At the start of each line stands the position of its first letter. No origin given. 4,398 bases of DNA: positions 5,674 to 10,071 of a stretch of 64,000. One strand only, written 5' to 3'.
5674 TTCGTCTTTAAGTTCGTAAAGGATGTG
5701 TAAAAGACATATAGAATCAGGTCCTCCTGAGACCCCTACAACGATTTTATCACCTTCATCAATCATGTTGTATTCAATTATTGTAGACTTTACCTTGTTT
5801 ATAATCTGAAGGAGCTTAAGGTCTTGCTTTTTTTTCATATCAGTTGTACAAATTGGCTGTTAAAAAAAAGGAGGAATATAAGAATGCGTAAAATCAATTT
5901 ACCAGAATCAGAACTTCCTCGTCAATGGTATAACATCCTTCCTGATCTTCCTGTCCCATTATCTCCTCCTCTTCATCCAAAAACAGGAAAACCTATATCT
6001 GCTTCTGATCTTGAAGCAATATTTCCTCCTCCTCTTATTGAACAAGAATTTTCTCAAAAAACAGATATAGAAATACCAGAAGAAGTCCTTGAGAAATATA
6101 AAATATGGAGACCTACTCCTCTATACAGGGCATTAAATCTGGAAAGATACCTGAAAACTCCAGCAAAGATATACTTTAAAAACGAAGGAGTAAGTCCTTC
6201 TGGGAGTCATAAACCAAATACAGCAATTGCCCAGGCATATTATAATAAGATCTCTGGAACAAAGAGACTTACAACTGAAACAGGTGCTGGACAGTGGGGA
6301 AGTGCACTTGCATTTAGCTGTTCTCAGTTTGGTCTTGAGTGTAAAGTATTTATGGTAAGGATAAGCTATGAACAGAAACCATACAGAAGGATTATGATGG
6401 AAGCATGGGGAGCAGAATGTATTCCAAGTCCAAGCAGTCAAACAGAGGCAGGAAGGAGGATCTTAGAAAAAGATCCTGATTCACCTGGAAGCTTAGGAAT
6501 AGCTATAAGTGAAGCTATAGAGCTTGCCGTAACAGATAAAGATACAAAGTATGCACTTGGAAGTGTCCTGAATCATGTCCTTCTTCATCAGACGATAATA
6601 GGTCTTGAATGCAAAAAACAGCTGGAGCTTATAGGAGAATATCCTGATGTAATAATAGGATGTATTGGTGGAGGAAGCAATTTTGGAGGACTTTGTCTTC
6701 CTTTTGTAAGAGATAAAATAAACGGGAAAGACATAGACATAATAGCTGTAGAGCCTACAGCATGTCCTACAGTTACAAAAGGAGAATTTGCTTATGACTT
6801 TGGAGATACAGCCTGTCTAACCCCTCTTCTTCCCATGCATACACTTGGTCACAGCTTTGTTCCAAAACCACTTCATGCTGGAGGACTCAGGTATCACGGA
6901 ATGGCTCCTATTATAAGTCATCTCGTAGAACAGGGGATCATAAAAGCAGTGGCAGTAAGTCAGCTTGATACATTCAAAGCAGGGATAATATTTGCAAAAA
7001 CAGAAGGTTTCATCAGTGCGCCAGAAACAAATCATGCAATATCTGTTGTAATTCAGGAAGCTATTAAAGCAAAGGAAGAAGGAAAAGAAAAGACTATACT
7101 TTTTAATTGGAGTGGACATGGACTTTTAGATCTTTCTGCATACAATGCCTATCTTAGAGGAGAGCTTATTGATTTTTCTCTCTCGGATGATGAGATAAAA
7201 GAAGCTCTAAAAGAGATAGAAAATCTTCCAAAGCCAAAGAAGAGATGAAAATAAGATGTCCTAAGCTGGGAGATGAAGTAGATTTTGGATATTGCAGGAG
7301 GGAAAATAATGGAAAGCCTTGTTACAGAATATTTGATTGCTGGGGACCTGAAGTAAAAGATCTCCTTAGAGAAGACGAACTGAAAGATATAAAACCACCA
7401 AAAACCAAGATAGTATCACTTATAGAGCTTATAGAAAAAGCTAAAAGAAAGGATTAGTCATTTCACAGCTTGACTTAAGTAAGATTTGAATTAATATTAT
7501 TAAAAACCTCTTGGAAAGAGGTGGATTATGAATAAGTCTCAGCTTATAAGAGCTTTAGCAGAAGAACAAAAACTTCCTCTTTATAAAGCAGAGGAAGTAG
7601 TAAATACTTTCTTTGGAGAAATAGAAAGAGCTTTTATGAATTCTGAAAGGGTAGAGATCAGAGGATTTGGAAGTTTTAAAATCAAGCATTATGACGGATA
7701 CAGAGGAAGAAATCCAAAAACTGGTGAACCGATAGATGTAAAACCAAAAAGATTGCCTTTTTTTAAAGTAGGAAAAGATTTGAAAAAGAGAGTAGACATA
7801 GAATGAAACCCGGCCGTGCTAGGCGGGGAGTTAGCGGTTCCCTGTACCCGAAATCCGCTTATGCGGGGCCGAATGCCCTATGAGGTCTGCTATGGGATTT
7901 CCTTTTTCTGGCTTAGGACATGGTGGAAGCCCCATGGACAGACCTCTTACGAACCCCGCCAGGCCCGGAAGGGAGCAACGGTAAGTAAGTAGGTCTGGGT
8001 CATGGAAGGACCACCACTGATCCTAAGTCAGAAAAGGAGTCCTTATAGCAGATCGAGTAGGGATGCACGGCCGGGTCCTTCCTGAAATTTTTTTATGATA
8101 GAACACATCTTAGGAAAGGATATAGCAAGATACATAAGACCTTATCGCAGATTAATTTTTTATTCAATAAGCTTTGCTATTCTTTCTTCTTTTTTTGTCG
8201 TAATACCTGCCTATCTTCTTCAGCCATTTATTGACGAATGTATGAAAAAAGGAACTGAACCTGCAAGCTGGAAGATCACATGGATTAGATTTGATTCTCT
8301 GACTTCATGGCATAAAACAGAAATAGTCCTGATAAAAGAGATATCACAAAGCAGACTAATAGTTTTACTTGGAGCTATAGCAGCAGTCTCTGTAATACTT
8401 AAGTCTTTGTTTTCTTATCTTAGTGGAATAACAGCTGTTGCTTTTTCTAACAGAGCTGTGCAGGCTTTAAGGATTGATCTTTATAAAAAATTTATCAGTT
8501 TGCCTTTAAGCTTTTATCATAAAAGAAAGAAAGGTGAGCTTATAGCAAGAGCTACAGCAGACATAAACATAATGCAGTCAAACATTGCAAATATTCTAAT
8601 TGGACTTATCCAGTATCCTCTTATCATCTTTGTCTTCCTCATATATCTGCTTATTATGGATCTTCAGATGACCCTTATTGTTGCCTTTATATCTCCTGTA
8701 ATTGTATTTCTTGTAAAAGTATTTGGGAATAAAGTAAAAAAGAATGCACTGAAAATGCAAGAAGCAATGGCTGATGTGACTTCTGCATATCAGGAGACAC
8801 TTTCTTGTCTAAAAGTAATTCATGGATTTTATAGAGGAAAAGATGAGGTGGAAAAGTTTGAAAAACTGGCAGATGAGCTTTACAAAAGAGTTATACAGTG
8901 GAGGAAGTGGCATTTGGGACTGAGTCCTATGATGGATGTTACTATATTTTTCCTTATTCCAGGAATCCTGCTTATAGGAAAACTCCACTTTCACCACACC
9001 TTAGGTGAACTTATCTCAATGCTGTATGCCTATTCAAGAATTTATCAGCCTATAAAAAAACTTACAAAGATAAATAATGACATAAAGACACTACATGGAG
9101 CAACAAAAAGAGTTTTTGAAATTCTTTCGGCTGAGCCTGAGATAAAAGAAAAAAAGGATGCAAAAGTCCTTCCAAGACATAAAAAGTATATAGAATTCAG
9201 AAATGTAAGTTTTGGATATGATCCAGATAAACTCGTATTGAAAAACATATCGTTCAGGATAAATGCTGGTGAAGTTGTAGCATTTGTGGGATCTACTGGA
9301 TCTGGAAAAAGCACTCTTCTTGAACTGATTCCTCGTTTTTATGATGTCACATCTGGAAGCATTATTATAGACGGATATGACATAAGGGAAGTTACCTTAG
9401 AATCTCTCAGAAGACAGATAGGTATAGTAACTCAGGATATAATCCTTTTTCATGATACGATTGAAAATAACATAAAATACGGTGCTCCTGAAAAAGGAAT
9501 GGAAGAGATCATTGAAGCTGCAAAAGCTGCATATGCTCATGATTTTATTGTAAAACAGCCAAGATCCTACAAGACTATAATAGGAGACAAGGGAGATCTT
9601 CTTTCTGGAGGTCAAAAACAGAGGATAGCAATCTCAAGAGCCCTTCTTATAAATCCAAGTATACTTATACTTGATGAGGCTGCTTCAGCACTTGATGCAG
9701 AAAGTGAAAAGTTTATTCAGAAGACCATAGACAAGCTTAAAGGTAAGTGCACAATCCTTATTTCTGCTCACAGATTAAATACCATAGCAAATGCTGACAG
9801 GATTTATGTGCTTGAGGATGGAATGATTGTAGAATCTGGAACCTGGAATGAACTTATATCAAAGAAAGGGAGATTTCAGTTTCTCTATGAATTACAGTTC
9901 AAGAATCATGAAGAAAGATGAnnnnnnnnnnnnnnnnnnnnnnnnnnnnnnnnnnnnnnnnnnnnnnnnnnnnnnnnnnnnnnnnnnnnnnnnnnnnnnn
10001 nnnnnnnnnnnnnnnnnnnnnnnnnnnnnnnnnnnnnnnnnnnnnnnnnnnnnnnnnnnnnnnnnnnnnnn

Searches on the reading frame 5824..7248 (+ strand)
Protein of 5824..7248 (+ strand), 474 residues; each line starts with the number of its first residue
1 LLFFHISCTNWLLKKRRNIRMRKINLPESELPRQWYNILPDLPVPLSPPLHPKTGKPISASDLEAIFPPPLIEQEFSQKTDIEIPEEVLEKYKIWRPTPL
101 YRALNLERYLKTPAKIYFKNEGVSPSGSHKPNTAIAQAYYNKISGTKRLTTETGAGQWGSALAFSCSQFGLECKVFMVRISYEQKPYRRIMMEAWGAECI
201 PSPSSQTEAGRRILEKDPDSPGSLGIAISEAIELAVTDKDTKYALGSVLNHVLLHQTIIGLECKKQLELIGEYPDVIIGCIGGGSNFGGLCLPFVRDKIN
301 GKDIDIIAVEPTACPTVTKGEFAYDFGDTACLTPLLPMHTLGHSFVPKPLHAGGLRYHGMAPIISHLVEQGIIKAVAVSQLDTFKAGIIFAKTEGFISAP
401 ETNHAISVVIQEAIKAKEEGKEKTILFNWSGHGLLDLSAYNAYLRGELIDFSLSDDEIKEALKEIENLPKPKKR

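Call 79: search_protein_families(library=pfam, proteins=[window:5824-7248:+], max_evalue=0.00001)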
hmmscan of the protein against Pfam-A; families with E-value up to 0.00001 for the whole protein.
window:5824-7248:+ (474 aa): 1 family
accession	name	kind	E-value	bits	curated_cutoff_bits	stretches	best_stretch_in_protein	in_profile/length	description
PF00291.31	PALP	-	1.4e-36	126.8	35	1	95-431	5-295/295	Pyridoxal-phosphate dependent enzyme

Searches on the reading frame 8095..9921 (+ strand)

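Call 79: search_protein_families(library=pfam, proteins=[window:8095-9921:+], max_evalue=0.00001)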
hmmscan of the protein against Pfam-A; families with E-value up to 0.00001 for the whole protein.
window:8095-9921:+ (608 aa): 3 families
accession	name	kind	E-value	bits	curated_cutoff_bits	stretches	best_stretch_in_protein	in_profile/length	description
PF00005.33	ABC_tran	-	8.5e-32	111.1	25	1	382-530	1-136/137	ABC transporter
PF00664.28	ABC_membrane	-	3e-30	106.3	28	1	21-296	1-247/274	ABC transporter transmembrane region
PF02463.25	SMC_N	-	1.6e-08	34.7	40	1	423-572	111-210/220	RecF/RecN/SMC N terminal domain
